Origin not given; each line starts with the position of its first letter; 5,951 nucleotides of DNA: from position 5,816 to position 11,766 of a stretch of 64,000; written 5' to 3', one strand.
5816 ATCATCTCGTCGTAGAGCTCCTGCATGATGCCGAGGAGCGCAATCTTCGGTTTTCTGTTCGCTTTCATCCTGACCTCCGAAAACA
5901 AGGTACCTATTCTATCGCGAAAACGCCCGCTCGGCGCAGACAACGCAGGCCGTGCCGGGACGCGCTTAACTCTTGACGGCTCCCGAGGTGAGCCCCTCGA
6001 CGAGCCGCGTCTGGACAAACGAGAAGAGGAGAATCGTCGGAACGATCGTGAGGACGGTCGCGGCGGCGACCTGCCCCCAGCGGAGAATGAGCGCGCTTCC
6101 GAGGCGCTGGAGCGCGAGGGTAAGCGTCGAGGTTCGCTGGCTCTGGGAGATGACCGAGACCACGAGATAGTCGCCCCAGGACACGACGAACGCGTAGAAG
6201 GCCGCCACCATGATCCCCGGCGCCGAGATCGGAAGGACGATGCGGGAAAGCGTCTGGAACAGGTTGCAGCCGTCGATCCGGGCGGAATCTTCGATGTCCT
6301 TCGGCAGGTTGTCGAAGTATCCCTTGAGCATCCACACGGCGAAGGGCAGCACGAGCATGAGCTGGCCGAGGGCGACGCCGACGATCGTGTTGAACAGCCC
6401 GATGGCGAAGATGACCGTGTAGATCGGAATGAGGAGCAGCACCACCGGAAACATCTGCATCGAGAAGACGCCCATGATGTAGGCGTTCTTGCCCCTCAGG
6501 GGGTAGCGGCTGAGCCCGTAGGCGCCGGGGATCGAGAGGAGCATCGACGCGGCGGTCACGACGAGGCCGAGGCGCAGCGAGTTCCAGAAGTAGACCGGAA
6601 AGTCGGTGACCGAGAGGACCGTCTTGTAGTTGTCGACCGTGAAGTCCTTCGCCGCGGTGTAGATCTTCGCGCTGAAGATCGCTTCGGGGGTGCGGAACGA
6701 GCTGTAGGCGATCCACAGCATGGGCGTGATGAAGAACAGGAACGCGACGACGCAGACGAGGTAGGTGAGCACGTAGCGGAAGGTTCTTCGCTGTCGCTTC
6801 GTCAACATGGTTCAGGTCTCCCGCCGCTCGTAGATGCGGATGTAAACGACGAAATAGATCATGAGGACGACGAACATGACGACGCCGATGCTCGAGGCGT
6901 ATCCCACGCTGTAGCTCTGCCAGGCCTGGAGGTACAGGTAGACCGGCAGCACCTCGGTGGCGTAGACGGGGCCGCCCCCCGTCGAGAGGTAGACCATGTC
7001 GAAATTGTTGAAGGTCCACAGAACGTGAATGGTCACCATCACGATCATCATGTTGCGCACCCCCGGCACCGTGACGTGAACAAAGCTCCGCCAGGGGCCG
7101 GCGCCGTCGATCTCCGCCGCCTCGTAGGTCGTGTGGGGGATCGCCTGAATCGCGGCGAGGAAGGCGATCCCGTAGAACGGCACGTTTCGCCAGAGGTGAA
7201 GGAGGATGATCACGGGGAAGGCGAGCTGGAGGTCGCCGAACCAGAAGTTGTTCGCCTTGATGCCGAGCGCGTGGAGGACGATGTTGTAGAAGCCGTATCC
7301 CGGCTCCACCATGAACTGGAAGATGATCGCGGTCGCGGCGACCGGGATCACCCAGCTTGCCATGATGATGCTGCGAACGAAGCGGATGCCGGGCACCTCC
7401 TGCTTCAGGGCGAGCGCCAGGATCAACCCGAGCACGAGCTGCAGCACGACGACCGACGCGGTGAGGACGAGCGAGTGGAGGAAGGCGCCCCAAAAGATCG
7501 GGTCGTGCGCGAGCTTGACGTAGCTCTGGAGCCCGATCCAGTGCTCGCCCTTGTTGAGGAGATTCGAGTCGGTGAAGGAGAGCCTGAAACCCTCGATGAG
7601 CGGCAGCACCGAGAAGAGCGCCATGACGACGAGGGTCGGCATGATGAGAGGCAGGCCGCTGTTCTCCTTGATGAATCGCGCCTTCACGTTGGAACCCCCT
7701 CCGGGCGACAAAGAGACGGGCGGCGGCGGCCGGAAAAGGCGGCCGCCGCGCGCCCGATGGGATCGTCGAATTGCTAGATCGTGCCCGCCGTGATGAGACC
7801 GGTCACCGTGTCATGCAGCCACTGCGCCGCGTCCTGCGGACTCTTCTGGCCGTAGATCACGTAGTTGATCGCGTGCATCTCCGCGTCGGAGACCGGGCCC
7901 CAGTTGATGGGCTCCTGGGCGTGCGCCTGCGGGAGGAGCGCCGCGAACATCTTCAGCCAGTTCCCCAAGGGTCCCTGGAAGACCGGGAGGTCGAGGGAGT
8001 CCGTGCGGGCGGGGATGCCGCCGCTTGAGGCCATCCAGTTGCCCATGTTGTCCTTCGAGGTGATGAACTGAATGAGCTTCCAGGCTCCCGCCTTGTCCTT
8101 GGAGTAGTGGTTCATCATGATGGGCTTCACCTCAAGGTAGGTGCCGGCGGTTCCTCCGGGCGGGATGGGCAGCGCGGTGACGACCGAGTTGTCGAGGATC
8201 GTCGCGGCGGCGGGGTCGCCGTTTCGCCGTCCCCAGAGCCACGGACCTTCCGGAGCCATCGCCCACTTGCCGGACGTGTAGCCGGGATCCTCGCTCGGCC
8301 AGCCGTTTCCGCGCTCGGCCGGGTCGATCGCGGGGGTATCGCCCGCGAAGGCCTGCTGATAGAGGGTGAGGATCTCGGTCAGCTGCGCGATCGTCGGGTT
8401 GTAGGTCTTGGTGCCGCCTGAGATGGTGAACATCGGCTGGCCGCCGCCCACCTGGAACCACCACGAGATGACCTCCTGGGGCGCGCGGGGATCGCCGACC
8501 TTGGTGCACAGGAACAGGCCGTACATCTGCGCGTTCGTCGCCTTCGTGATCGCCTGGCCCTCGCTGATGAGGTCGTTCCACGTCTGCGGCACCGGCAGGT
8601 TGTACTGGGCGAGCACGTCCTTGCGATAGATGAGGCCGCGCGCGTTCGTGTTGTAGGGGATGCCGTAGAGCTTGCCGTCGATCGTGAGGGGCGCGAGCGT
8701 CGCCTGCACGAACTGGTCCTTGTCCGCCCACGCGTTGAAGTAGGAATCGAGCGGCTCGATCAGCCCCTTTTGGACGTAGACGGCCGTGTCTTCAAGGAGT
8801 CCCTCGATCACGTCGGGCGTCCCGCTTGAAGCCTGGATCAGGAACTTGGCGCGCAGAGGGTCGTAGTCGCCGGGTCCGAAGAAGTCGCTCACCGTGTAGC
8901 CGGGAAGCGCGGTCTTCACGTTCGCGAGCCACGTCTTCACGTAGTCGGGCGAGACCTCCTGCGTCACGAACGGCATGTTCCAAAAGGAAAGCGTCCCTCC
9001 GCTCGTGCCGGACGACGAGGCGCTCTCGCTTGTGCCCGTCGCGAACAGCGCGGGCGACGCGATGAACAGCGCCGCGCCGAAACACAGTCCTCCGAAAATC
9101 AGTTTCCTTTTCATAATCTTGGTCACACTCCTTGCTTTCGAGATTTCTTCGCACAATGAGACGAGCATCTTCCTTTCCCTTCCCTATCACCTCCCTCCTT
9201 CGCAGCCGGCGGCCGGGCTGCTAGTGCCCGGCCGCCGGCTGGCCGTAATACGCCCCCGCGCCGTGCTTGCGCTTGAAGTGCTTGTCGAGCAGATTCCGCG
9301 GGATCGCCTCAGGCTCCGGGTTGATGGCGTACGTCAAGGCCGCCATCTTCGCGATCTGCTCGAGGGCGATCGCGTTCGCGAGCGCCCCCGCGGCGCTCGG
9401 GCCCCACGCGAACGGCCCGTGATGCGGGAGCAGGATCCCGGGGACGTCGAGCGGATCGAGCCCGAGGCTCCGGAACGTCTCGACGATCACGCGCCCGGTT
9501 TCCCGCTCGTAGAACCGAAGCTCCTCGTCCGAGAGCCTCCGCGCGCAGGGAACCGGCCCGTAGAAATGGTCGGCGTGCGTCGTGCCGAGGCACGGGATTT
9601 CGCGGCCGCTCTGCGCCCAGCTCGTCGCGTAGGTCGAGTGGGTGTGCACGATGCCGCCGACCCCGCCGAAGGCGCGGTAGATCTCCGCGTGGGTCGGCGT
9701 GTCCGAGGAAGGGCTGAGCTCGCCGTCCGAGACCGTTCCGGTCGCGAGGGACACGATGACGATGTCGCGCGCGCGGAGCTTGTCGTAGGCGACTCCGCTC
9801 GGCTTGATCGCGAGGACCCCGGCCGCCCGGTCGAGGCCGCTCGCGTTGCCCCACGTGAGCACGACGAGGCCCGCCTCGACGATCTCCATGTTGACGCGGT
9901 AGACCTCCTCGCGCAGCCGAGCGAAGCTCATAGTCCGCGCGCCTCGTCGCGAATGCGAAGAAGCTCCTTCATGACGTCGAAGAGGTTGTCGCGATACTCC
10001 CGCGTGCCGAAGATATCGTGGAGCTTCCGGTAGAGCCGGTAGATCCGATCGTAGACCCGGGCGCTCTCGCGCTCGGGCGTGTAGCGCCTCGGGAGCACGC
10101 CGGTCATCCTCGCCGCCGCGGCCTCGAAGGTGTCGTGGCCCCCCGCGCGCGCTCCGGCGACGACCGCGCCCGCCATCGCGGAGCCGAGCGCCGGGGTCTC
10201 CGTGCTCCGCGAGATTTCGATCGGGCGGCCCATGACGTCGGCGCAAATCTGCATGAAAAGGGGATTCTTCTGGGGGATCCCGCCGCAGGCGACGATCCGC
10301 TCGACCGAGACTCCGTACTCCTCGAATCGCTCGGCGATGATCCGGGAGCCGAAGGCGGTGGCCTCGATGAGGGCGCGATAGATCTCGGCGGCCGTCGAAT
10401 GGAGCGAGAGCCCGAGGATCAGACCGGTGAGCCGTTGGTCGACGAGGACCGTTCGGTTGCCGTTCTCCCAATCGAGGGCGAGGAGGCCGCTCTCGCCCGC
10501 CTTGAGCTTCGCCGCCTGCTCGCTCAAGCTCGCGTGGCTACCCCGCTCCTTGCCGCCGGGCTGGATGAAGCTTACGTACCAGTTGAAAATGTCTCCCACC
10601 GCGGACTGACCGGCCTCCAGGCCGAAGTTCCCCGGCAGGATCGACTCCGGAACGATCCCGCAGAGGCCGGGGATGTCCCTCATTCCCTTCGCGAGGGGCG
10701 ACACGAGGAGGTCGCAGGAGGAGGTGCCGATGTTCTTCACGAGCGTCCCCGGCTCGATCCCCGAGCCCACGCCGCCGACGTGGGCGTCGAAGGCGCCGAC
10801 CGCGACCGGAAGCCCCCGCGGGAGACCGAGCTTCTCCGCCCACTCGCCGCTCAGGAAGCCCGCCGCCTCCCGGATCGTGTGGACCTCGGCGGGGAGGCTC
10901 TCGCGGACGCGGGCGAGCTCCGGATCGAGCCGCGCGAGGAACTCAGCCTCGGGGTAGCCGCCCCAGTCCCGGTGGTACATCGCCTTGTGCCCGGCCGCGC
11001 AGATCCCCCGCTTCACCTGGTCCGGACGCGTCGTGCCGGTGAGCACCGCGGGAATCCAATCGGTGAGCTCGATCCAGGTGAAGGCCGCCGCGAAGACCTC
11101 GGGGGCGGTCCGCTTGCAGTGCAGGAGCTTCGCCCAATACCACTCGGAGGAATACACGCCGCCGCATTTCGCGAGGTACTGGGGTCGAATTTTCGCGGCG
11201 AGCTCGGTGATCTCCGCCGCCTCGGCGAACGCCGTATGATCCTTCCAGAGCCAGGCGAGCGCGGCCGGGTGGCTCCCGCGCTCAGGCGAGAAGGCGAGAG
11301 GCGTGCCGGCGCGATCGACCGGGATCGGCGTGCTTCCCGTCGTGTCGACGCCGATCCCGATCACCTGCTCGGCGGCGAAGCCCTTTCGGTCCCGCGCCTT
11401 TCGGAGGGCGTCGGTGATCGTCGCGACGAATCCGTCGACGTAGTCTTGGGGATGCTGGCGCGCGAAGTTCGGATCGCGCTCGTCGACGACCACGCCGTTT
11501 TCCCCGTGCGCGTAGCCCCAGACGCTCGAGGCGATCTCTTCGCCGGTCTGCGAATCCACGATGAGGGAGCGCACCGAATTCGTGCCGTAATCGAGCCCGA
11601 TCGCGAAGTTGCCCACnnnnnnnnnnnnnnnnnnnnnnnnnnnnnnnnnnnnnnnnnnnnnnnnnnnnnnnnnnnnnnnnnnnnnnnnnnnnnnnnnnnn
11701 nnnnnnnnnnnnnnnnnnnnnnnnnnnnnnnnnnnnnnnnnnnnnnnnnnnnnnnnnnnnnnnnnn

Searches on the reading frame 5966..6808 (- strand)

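Call 6: search_protein_families(library=ncbifam, proteins=[window:5966-6808:-])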
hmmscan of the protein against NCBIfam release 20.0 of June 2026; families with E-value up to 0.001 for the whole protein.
window:5966-6808:- (280 aa): 19 families
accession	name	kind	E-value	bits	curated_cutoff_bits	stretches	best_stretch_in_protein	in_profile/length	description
NF008231.0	PRK10998.1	equivalog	8.1e-38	130.7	261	1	9-279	10-295/296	maltose ABC transporter permease MalG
NF040932.1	ABC_arch_GlcU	equivalog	1.8e-28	100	340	1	11-274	1-265/272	glucose ABC transporter permease GlcU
NF008210.0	PRK10973.1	equivalog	2.7e-17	63.4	297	1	66-274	69-277/281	sn-glycerol-3-phosphate ABC transporter permease UgpE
NF007047.0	PRK09500.1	equivalog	4.2e-14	52.8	326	1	15-233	9-218/257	spermidine/putrescine ABC transporter permease PotC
NF007044.0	PRK09497.1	equivalog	2.3e-13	50.2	348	2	131-266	139-273/285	spermidine/putrescine ABC transporter permease PotB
TIGR01581.1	Mo_ABC_porter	hypoth_equivalog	7e-12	45.3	210.3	1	72-235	21-196/225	ABC transporter permease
TIGR02141.1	modB_ABC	equivalog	6.1e-11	42.4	182.6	1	77-255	3-192/208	molybdate ABC transporter permease subunit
TIGR02139.1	permease_CysT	equivalog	1e-08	35.1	246.1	1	132-264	122-249/265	sulfate ABC transporter permease subunit CysT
TIGR00969.1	3a0106s02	subfamily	2.8e-08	33.6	240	1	134-262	135-264/272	sulfate ABC transporter permease subunit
NF011624.0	PRK15050.1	equivalog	4.7e-07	29.2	247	1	58-263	59-280/297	2-aminoethylphosphonate ABC transporter permease subunit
NF008208.0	PRK10971.1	equivalog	6.9e-07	29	415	1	133-226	131-224/277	sulfate/thiosulfate ABC transporter permease CysT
NF006939.0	PRK09421.1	equivalog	2.5e-06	27.1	262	1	77-257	15-206/230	molybdate ABC transporter permease subunit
TIGR03262.1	PhnU2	equivalog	8.2e-06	24.7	593.25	1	43-263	24-251/546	putative 2-aminoethylphosphonate ABC transporter permease subunit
NF040931.1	ABC_arch_GlcT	equivalog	1.8e-05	24.6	360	1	163-262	164-265/278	glucose ABC transporter permease GlcT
NF040839.1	tungstate_WtpB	equivalog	2.1e-05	24.3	340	1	74-238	46-220/251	tungstate ABC transporter permease WtpB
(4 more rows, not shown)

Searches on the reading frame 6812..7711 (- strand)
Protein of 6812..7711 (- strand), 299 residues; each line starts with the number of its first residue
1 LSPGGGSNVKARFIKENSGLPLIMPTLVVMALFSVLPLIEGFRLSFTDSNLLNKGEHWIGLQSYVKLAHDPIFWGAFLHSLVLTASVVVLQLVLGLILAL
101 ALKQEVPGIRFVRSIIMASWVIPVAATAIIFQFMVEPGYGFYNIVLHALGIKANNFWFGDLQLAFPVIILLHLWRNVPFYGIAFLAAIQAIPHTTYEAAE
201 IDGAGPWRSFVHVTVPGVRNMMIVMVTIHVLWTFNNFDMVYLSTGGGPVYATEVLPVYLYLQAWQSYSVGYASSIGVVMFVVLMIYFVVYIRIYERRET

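Call 6: search_protein_families(library=ncbifam, proteins=[window:6812-7711:-])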
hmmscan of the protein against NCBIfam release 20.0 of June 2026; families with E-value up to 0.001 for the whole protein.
window:6812-7711:- (299 aa): 18 families
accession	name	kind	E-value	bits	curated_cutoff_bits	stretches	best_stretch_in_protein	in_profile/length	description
NF007852.0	PRK10561.1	equivalog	9.6e-31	107.7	335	1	21-297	16-291/295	sn-glycerol-3-phosphate ABC transporter permease UgpA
NF040931.1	ABC_arch_GlcT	equivalog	5e-27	95.2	360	1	22-287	1-268/278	glucose ABC transporter permease GlcT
NF008232.0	PRK10999.1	equivalog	7.2e-22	77.8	392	1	58-284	264-505/520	maltose ABC transporter permease MalF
TIGR03262.1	PhnU2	equivalog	6.8e-15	54.7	593.25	1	25-297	9-260/546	putative 2-aminoethylphosphonate ABC transporter permease subunit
NF011624.0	PRK15050.1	equivalog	9.3e-14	51.2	247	1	15-297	20-289/297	2-aminoethylphosphonate ABC transporter permease subunit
TIGR00969.1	3a0106s02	subfamily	1.5e-09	37.7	240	1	59-289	45-265/272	sulfate ABC transporter permease subunit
TIGR03226.1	PhnU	equivalog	4.2e-09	36.3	283.45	1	28-296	51-306/311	2-aminoethylphosphonate ABC transporter permease subunit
TIGR02140.1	permease_CysW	equivalog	3.1e-08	33.4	329.1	1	59-291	31-253/261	sulfate ABC transporter permease subunit CysW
NF007044.0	PRK09497.1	equivalog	4.4e-08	32.9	348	1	26-287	15-270/285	spermidine/putrescine ABC transporter permease PotB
TIGR01253.1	thiP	equivalog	2.4e-07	30.2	395.1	1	68-292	40-256/519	thiamine/thiamine pyrophosphate ABC transporter permease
NF008208.0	PRK10971.1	equivalog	4.5e-07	29.6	415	1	61-289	44-263/277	sulfate/thiosulfate ABC transporter permease CysT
NF007963.0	PRK10683.1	equivalog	1.5e-06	27.8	489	1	58-292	80-307/317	putrescine ABC transporter permease PotH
TIGR02141.1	modB_ABC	equivalog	2.3e-06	27.4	182.6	1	80-289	3-203/208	molybdate ABC transporter permease subunit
NF006953.0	PRK09433.1-4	equivalog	3.9e-06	26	970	1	64-285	43-252/536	thiamine/thiamine pyrophosphate ABC transporter permease ThiP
NF006951.0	PRK09433.1-2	equivalog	1.2e-05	24.2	788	1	64-285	43-256/535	thiamine/thiamine pyrophosphate ABC transporter permease ThiP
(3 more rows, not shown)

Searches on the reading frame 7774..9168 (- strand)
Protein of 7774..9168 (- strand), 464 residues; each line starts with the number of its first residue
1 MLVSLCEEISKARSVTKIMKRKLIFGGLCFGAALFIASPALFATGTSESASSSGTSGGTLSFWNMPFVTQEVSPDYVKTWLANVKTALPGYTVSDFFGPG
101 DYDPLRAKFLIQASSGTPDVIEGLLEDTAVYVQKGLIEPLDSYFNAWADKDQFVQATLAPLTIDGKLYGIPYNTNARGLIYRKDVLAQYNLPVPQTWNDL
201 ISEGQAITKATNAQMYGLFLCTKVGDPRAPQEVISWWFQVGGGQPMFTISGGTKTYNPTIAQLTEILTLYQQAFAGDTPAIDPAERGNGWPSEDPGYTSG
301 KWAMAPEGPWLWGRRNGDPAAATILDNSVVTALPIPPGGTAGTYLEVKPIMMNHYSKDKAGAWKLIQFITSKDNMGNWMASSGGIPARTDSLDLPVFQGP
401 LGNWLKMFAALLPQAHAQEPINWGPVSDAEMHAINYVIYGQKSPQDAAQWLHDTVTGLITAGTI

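Call 6: search_protein_families(library=ncbifam, proteins=[window:7774-9168:-])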
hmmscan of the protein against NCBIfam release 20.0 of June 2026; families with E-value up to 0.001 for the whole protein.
window:7774-9168:- (464 aa): 4 families
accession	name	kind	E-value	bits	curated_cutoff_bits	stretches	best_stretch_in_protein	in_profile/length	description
NF053763.1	ABCarbgalBndGanS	equivalog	8.6e-10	37.9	700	1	116-218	89-184/420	galactooligosaccharide ABC transporter substrate-binding protein GanS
NF007011.0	PRK09474.1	equivalog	3.4e-08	32.7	291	1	104-209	68-167/396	maltose/maltodextrin ABC transporter substrate-binding protein MalE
TIGR03851.1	chitin_NgcE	equivalog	1.4e-05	24.2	399.65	1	128-213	107-199/450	N-acetylglucosamine/diacetylchitobiose ABC transporter substrate-binding protein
TIGR03850.1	bind_CPR_0540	equivalog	7.5e-05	21.5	299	1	163-208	147-192/437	carbohydrate ABC transporter substrate-binding protein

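Call 57: search_protein_families(library=pfam, proteins=[window:7774-9168:-], max_evalue=0.0001)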
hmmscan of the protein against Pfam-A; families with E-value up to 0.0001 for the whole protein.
window:7774-9168:- (464 aa): 3 families
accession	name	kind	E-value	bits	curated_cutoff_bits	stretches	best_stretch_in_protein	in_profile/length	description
PF13416.11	SBP_bac_8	-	7.2e-29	101.9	27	1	91-398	12-272/279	Bacterial extracellular solute-binding protein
PF01547.30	SBP_bac_1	-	2.1e-28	100.7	26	1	79-375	9-306/307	Bacterial extracellular solute-binding protein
PF13343.11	SBP_bac_6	-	1.2e-05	25.4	24.6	0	131-202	24-88/245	Bacterial extracellular solute-binding protein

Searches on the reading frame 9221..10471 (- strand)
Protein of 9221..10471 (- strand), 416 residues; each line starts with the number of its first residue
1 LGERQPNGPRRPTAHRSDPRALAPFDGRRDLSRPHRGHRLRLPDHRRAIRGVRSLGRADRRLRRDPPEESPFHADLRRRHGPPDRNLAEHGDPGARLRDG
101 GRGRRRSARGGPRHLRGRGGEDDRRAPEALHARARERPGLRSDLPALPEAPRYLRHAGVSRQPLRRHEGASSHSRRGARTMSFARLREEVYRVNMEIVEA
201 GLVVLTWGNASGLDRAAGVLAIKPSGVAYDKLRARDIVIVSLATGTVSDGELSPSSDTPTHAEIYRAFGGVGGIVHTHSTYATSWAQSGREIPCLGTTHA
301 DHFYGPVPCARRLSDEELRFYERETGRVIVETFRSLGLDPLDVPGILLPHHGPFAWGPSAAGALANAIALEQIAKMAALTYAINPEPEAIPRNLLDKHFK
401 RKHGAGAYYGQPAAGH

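Call 6: search_protein_families(library=ncbifam, proteins=[window:9221-10471:-])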
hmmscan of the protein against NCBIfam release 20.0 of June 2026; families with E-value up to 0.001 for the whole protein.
window:9221-10471:- (416 aa): 25 families
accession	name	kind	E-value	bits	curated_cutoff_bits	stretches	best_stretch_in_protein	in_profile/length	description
NF006047.0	PRK08193.1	subfamily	1.6e-94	315.8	257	1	184-411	3-230/231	L-ribulose-5-phosphate 4-epimerase AraD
NF009625.0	PRK13145.1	equivalog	3.5e-90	301.6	369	1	182-411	4-233/235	L-ribulose-5-phosphate 4-epimerase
TIGR00760.1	araD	equivalog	8.2e-90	300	389.1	1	184-411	3-228/228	L-ribulose-5-phosphate 4-epimerase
NF009003.0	PRK12348.1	subfamily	3.2e-89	298.5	331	1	185-411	3-227/228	L-ribulose-5-phosphate 4-epimerase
NF009002.0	PRK12347.1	subfamily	2.2e-83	279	386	1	184-411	3-231/231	L-ribulose-5-phosphate 4-epimerase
NF009691.0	PRK13213.1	equivalog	4.3e-79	265.2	489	1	185-411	4-231/231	L-ribulose-5-phosphate 4-epimerase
NF005123.0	PRK06557.1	subfamily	1.8e-50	171.7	251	1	182-404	8-218/223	L-ribulose-5-phosphate 4-epimerase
NF053831.1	RU1PAldHalo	equivalog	1.6e-23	83.3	300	1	202-400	16-201/208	ribulose-1-phosphate aldolase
NF005302.0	PRK06833.1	equivalog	2.1e-19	69.9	264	1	183-295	3-114/214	L-fuculose-phosphate aldolase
TIGR03328.1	salvage_mtnB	equivalog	4.9e-13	49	137.05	1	203-283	14-93/194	methylthioribulose 1-phosphate dehydratase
NF004527.0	PRK05874.1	equivalog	2.4e-12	46.9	308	1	193-311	14-132/218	L-fuculose-phosphate aldolase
NF006672.0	PRK09220.1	equivalog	4.2e-12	45.9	226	1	182-284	7-107/209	methylthioribulose 1-phosphate dehydratase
NF006413.0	PRK08660.1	equivalog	6e-12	45.8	203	1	188-284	4-95/184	aldolase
NF005984.0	PRK08087.1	subfamily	1.3e-11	44.7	264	1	184-383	4-187/215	L-fuculose-phosphate aldolase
NF043034.1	OxoTetrPhDc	equivalog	3.9e-10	39.9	250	1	185-379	4-187/205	3-oxo-tetronate 4-phosphate decarboxylase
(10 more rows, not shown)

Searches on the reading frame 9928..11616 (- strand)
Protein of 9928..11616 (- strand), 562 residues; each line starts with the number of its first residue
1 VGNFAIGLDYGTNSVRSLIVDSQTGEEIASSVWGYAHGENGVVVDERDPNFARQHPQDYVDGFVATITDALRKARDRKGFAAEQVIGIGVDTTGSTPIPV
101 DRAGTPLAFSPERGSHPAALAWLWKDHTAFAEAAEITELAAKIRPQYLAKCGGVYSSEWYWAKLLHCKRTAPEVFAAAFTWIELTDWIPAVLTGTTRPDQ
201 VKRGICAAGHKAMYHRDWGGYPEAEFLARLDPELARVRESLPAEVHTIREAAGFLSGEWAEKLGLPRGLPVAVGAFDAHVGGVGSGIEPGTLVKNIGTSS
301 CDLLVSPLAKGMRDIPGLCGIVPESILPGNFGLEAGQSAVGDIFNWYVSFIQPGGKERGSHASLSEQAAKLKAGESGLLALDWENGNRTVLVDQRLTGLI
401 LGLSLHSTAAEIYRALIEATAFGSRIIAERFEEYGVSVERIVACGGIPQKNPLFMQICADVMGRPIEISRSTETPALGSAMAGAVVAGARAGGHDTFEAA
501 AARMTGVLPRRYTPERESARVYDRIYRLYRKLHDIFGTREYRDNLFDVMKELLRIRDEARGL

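Call 6: search_protein_families(library=ncbifam, proteins=[window:9928-11616:-])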
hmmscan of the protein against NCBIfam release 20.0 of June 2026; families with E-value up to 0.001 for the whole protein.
window:9928-11616:- (562 aa): 10 families
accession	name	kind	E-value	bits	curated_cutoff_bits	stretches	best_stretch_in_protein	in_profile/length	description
NF003154.0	PRK04123.1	equivalog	2.2e-197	657.2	428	1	2-542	3-543/554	ribulokinase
TIGR01234.1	L-ribulokinase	equivalog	1.1e-174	582.1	583.25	1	4-538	2-532/536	ribulokinase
TIGR01315.1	5C_CHO_kinase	subfamily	3.1e-45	154.9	408.7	1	5-534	2-535/541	FGGY family pentulose kinase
TIGR01312.1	XylB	equivalog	3.3e-40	138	380.25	1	6-533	1-480/481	xylulokinase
NF008187.0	PRK10939.1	equivalog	1.1e-22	80.3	528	1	4-532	5-499/521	autoinducer-2 kinase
TIGR01311.1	glycerol_kin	equivalog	1.5e-17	63.1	590.35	1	393-503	356-466/496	glycerol kinase GlpK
TIGR01314.1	gntK_FGGY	equivalog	3.1e-15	55.7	648.55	1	162-533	133-490/505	gluconokinase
NF000756.0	PRK00047.1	subfamily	1.4e-12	46.7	498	1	391-486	356-451/502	glycerol kinase GlpK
TIGR02628.1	fuculo_kin_coli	equivalog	1.5e-11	44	470.9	1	60-505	48-456/465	L-fuculokinase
NF011601.0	PRK15027.1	equivalog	1.4e-08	33.6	912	1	6-489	3-438/484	xylulokinase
